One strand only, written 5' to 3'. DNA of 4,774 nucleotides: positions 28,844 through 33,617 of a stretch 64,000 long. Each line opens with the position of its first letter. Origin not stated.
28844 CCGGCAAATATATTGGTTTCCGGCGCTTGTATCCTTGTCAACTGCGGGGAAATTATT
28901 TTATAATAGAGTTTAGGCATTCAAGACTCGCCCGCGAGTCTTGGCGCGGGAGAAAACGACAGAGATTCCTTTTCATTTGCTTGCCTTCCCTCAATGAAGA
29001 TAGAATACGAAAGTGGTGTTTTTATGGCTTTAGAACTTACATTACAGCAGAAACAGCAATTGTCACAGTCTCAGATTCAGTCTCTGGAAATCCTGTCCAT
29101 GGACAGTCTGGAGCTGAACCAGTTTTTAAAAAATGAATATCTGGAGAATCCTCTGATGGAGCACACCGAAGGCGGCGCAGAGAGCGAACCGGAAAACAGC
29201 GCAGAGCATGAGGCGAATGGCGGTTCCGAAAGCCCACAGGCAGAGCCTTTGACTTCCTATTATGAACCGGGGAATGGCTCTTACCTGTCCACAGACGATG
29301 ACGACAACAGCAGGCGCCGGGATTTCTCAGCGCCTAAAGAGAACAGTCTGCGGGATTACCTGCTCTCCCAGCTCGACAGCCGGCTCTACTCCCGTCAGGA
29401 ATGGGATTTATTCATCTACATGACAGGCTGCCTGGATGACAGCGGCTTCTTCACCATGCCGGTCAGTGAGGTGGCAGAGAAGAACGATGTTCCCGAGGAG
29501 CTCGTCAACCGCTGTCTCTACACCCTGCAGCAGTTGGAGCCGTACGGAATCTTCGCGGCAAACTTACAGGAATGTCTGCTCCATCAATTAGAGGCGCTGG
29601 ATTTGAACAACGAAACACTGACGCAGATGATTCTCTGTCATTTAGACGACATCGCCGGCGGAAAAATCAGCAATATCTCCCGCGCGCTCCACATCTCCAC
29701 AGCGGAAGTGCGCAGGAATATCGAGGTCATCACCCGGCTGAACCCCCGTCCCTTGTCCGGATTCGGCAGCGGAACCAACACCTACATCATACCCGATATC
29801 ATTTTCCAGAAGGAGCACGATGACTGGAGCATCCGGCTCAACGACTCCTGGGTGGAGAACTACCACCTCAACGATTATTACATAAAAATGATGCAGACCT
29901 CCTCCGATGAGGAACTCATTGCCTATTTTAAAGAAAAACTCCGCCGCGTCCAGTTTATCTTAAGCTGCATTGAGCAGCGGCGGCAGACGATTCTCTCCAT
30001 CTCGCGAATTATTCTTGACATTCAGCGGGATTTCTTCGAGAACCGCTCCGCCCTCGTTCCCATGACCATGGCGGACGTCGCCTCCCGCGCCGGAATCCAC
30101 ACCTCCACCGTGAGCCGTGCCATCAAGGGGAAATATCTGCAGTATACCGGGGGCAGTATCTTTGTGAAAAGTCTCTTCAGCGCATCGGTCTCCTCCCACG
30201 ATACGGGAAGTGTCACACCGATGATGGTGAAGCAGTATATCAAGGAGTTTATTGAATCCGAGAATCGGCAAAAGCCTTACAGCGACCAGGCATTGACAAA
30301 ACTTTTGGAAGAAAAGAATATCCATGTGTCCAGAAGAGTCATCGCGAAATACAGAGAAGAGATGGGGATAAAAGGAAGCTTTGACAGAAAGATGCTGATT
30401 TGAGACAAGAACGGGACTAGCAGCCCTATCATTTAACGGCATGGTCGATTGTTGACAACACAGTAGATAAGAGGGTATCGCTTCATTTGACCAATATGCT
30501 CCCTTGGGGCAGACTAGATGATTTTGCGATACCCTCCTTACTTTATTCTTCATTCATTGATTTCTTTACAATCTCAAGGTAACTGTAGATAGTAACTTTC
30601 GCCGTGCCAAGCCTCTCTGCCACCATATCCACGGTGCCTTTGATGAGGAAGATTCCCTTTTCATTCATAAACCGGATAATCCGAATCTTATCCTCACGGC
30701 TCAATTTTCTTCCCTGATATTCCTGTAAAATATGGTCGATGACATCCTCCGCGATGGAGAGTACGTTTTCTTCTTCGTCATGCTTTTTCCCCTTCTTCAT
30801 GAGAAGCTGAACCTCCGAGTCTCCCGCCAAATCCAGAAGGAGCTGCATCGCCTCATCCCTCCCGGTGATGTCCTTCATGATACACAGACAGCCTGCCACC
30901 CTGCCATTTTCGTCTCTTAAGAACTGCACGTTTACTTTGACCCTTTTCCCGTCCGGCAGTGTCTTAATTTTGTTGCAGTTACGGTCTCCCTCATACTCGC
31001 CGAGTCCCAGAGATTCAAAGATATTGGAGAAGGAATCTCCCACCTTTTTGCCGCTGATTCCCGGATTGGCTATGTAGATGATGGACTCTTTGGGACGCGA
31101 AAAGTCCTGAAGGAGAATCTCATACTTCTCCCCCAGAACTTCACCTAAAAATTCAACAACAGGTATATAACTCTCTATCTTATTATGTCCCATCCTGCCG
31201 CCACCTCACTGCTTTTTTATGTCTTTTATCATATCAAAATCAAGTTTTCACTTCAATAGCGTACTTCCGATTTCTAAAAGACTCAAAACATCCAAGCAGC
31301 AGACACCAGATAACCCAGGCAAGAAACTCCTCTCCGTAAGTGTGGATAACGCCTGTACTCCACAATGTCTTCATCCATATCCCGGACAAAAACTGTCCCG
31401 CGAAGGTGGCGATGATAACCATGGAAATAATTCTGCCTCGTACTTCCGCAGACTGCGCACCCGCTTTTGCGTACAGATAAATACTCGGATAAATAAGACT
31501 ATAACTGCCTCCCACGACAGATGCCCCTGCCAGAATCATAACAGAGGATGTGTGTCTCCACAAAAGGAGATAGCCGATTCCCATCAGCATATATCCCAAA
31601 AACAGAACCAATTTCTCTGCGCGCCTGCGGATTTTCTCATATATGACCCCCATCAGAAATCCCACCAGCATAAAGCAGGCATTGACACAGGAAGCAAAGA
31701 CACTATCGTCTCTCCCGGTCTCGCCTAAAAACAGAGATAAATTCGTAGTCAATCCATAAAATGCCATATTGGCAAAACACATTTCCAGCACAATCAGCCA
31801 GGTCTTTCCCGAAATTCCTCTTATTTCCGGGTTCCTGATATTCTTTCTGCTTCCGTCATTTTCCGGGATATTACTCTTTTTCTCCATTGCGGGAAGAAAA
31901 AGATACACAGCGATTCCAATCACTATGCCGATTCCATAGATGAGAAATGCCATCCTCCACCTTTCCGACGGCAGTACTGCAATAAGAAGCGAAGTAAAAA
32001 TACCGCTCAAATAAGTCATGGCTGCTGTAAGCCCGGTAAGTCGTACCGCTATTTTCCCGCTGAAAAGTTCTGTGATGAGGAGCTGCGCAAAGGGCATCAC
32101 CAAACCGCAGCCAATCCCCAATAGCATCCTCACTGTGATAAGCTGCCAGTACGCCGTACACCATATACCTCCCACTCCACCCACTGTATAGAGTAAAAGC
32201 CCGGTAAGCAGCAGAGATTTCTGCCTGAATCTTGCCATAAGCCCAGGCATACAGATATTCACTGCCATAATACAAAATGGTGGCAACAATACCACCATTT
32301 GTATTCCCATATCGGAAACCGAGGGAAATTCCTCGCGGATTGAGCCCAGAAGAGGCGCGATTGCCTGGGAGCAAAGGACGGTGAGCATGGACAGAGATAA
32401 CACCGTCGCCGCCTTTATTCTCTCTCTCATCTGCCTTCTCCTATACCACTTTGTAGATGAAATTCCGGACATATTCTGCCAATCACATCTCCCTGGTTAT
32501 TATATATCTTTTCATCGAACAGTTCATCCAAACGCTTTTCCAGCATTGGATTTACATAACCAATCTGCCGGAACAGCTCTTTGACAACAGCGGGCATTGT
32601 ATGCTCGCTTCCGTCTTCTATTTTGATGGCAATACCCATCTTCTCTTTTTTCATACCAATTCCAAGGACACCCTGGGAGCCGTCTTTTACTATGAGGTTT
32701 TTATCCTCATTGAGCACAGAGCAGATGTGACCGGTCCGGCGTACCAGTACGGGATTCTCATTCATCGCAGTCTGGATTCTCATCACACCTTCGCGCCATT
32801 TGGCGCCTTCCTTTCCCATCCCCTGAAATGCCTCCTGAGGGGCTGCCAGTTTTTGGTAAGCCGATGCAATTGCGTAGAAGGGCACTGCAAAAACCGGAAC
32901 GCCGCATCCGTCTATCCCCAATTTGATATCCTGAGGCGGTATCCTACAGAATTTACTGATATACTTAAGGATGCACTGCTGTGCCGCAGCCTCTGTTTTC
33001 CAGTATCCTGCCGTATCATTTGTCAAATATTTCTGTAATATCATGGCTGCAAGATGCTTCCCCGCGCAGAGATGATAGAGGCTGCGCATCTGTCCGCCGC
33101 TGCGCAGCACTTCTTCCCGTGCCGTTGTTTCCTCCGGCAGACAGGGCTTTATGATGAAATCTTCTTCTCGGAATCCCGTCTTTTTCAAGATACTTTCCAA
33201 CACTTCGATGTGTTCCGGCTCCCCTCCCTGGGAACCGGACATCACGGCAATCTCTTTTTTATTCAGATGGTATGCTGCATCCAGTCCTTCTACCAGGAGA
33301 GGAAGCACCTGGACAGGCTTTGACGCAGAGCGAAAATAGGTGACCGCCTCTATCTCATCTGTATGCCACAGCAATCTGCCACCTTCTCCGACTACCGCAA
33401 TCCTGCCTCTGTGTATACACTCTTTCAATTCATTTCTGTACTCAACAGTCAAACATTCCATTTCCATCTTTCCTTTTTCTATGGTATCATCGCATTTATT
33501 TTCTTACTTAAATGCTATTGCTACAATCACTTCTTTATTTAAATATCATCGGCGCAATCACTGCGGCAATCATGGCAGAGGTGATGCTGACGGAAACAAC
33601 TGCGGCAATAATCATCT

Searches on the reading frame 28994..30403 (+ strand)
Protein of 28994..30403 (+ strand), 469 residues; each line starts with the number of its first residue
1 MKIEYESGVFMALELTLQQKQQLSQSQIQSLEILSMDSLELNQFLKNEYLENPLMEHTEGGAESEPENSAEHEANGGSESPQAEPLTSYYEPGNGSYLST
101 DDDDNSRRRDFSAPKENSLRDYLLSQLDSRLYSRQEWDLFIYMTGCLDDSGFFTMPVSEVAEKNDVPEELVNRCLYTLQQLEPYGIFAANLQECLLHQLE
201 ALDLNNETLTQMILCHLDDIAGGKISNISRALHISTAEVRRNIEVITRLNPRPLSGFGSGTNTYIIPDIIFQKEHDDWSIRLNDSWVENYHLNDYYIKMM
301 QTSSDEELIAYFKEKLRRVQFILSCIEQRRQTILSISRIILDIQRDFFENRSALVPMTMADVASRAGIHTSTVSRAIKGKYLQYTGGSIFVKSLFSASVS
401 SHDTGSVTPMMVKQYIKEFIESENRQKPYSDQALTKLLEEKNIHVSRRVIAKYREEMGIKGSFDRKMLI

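Call 10: search_protein_families(library=pfam, proteins=[window:28994-30403:+])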
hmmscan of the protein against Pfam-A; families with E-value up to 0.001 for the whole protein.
window:28994-30403:+ (469 aa): 6 families
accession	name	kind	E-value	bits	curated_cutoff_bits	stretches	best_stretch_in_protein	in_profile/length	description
PF04552.19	Sigma54_DBD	-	2.4e-47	161.1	22.8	1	310-466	2-159/160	Sigma-54, DNA binding domain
PF04963.19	Sigma54_CBD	-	2.9e-46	158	22.9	1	114-296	7-185/185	Sigma-54 factor, core binding domain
PF00309.25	Sigma54_AID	-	3e-11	43.4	23.8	1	13-56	2-45/46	Sigma-54 factor, Activator interacting domain (AID)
PF00356.27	LacI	-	7.4e-05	22.9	27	1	358-380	1-23/46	Bacterial regulatory proteins, lacI family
PF13542.12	HTH_Tnp_ISL3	-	0.00014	21.7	27.4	0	357-378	27-48/51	Helix-turn-helix domain of transposase family ISL3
PF09339.16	HTH_IclR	-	0.00068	19.8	22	0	356-376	18-38/52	IclR helix-turn-helix domain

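Call 37: find_encoding_contigs(protein=window:29024-30403:+, flank=2500, max_places=10)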
Protein window:29024-30403:+ (459 aa): no gene with exactly this product is on record in the collection.

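Call 38: find_encoding_contigs(protein=window:28994-30403:+, flank=2500, max_places=10)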
Protein window:28994-30403:+ (469 aa): 18 contigs read that carry it; 8 places shown.
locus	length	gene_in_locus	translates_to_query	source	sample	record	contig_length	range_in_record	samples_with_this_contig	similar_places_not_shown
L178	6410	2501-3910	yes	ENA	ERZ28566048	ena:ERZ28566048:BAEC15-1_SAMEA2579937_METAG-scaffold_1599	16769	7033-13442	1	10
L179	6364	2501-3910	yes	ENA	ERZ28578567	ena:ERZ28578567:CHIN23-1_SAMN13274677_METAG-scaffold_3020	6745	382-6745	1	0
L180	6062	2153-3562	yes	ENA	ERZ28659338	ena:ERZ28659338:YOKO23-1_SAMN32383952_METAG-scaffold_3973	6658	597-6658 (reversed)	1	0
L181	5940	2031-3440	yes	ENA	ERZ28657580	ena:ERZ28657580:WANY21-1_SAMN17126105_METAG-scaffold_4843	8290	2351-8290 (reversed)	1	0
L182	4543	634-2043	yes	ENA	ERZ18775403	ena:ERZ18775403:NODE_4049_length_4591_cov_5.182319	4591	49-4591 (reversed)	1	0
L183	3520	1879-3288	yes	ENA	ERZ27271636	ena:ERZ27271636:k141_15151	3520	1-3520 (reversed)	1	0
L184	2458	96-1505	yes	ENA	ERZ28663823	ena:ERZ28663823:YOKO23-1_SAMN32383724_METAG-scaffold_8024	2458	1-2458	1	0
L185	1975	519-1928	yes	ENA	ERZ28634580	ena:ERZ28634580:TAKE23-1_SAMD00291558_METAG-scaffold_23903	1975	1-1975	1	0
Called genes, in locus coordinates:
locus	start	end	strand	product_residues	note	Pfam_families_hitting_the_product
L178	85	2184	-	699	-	PF03030:H_PPase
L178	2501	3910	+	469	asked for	PF00309:Sigma54_AID, PF04963:Sigma54_CBD, PF04552:Sigma54_DBD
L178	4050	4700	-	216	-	PF08348:PAS_6, PF13309:HTH_22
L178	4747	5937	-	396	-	PF07690:MFS_1, PF00083:Sugar_tr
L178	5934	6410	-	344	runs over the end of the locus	PF06089:Asparaginase_II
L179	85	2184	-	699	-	PF03030:H_PPase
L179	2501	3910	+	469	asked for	PF00309:Sigma54_AID, PF04963:Sigma54_CBD, PF04552:Sigma54_DBD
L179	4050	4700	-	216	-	PF08348:PAS_6, PF13309:HTH_22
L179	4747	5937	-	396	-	PF07690:MFS_1, PF00083:Sugar_tr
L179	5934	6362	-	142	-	?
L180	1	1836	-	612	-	?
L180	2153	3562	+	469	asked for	PF00309:Sigma54_AID, PF04963:Sigma54_CBD, PF04552:Sigma54_DBD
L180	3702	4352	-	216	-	PF08348:PAS_6, PF13309:HTH_22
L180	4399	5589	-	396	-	PF07690:MFS_1, PF00083:Sugar_tr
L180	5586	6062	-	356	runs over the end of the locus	?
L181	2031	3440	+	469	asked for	PF00309:Sigma54_AID, PF04963:Sigma54_CBD, PF04552:Sigma54_DBD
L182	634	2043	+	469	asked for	PF00309:Sigma54_AID, PF04963:Sigma54_CBD, PF04552:Sigma54_DBD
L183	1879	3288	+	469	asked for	PF00309:Sigma54_AID, PF04963:Sigma54_CBD, PF04552:Sigma54_DBD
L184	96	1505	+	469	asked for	PF00309:Sigma54_AID, PF04963:Sigma54_CBD, PF04552:Sigma54_DBD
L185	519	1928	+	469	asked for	PF00309:Sigma54_AID, PF04963:Sigma54_CBD, PF04552:Sigma54_DBD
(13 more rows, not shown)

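Call 44: list_cluster_members(proteins=[window:28994-30403:+, window:2420-2647:-])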
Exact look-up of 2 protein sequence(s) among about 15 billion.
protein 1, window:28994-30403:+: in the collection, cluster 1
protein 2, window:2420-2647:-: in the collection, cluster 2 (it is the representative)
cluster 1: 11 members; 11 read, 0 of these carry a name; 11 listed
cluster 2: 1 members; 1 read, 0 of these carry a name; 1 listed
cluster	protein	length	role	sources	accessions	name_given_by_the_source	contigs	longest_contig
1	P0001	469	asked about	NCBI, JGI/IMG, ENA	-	-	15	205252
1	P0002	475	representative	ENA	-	-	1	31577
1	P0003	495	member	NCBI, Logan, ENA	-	-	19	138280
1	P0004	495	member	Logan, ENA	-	-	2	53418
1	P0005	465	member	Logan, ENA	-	-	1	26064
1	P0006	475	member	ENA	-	-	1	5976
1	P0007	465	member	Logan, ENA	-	-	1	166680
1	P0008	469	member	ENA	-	-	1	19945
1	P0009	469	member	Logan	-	-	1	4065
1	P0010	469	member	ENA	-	-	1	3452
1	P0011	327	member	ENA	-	-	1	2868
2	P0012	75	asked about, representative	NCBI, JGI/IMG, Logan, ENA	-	-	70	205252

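Call 45: find_encoding_contigs(protein=P0003, flank=1500, max_places=4)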
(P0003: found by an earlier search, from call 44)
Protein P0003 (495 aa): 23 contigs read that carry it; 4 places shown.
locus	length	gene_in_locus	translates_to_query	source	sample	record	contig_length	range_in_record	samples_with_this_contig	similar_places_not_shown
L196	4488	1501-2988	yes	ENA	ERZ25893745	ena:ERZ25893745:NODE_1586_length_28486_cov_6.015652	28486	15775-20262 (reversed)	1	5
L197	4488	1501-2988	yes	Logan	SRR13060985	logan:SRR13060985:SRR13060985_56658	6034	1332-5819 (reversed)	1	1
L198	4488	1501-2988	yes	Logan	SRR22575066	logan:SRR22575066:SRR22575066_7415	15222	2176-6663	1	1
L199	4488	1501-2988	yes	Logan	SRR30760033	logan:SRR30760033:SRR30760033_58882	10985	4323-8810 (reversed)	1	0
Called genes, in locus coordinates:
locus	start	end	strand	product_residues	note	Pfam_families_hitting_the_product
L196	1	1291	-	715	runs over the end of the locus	PF03030:H_PPase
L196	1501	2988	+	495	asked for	PF00309:Sigma54_AID, PF04963:Sigma54_CBD, PF04552:Sigma54_DBD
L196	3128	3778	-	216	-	PF08348:PAS_6, PF13309:HTH_22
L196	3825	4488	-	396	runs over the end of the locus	PF07690:MFS_1, PF00083:Sugar_tr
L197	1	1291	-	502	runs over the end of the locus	?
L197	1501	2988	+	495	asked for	PF00309:Sigma54_AID, PF04963:Sigma54_CBD, PF04552:Sigma54_DBD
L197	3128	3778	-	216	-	PF08348:PAS_6, PF13309:HTH_22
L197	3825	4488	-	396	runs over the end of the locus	PF07690:MFS_1, PF00083:Sugar_tr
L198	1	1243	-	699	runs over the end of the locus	PF03030:H_PPase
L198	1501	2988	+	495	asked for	PF00309:Sigma54_AID, PF04963:Sigma54_CBD, PF04552:Sigma54_DBD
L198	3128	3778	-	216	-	PF08348:PAS_6, PF13309:HTH_22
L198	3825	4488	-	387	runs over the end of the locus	PF00083:Sugar_tr, PF07690:MFS_1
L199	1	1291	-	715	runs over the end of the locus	PF03030:H_PPase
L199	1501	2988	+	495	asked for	PF00309:Sigma54_AID, PF04963:Sigma54_CBD, PF04552:Sigma54_DBD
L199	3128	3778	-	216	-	PF08348:PAS_6, PF13309:HTH_22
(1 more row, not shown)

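Call 47: find_encoding_contigs(protein=P0007, flank=1500, max_places=3)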
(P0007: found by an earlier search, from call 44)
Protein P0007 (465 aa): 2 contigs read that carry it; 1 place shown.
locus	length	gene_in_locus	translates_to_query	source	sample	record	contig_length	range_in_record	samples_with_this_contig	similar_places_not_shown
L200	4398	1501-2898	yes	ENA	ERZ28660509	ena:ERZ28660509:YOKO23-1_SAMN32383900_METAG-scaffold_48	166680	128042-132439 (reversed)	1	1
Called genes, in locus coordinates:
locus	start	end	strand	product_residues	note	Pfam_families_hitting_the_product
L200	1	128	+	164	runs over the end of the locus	PF14196:ATC_hydrolase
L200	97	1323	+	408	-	PF01546:Peptidase_M20, PF07687:M20_dimer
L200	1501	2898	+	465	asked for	PF00309:Sigma54_AID, PF04963:Sigma54_CBD, PF04552:Sigma54_DBD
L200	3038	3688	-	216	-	PF08348:PAS_6, PF13309:HTH_22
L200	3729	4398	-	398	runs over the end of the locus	PF07690:MFS_1, PF00083:Sugar_tr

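Call 48: find_encoding_contigs(protein=P0002, flank=1500, max_places=3)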
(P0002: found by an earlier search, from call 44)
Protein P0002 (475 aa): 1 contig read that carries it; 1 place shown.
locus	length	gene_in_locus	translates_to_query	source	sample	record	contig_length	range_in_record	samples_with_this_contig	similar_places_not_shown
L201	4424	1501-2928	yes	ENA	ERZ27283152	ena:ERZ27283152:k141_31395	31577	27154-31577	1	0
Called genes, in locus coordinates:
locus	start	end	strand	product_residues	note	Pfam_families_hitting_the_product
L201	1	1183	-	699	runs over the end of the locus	PF03030:H_PPase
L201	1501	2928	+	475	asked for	PF00309:Sigma54_AID, PF04963:Sigma54_CBD, PF04552:Sigma54_DBD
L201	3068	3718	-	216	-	PF08348:PAS_6, PF13309:HTH_22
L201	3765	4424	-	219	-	?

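Call 84: search_protein_families(library=ncbifam, proteins=[window:29024-30403:+], max_evalue=0.01)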
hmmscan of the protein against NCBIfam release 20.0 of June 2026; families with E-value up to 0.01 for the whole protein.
window:29024-30403:+ (459 aa): 7 families
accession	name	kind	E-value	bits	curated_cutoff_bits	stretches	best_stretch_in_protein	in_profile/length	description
TIGR02395.1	rpoN_sigma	equivalog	1.9e-111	373.2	277.35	1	7-456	1-434/434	RNA polymerase factor sigma-54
NF004595.0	PRK05932.1-2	equivalog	1.1e-89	301.5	513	1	3-458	5-483/484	RNA polymerase factor sigma-54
NF009118.0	PRK12469.1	subfamily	6.7e-81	272.5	396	1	2-456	4-479/483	RNA polymerase factor sigma-54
NF004598.0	PRK05932.1-5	equivalog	4e-74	250.2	621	1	69-458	109-504/504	RNA polymerase factor sigma-54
NF004596.0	PRK05932.1-3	subfamily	6.7e-73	246.4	499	2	84-456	132-505/515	RNA polymerase factor sigma-54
NF004597.0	PRK05932.1-4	equivalog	1.9e-69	234.4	817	1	3-459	5-477/477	RNA polymerase factor sigma-54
NF004602.0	PRK05932.2-4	equivalog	3.9e-58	197.2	506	1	5-458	7-411/416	RNA polymerase factor sigma-54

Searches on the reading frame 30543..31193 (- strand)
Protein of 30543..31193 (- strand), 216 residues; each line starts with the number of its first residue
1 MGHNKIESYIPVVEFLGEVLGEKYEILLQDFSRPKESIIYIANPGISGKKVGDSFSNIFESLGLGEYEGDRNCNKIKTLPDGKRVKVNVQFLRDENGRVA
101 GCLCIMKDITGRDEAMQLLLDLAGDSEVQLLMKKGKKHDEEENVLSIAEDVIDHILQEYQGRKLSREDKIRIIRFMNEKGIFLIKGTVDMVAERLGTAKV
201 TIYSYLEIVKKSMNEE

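Call 10: search_protein_families(library=pfam, proteins=[window:30543-31193:-])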
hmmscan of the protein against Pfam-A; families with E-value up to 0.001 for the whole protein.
window:30543-31193:- (216 aa): 2 families
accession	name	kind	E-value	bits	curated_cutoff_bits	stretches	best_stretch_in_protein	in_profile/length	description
PF08348.17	PAS_6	-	4.9e-23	81.6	27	1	6-115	1-112/115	YheO-like PAS domain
PF13309.12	HTH_22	-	8.2e-18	64.6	29.6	1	149-206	3-62/63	HTH domain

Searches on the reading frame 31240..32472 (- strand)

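Call 57: search_protein_families(library=pfam, proteins=[window:31240-32472:-])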
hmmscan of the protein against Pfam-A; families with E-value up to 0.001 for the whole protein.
window:31240-32472:- (410 aa): 2 families
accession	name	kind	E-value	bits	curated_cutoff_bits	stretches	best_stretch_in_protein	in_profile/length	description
PF07690.21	MFS_1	-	4e-30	105.3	33.4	1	26-363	3-346/347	Major Facilitator Superfamily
PF00083.30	Sugar_tr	-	2.7e-09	36.9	22.3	1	53-194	44-192/452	Sugar (and other) transporter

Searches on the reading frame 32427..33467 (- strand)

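Call 88: search_protein_families(library=pfam, proteins=[window:32427-33467:-])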
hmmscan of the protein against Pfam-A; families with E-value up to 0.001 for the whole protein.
window:32427-33467:- (346 aa): 1 family
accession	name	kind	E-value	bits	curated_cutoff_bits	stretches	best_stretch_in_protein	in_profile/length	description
PF06089.17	Asparaginase_II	-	2.1e-84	283.7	25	1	10-332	4-320/322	L-asparaginase II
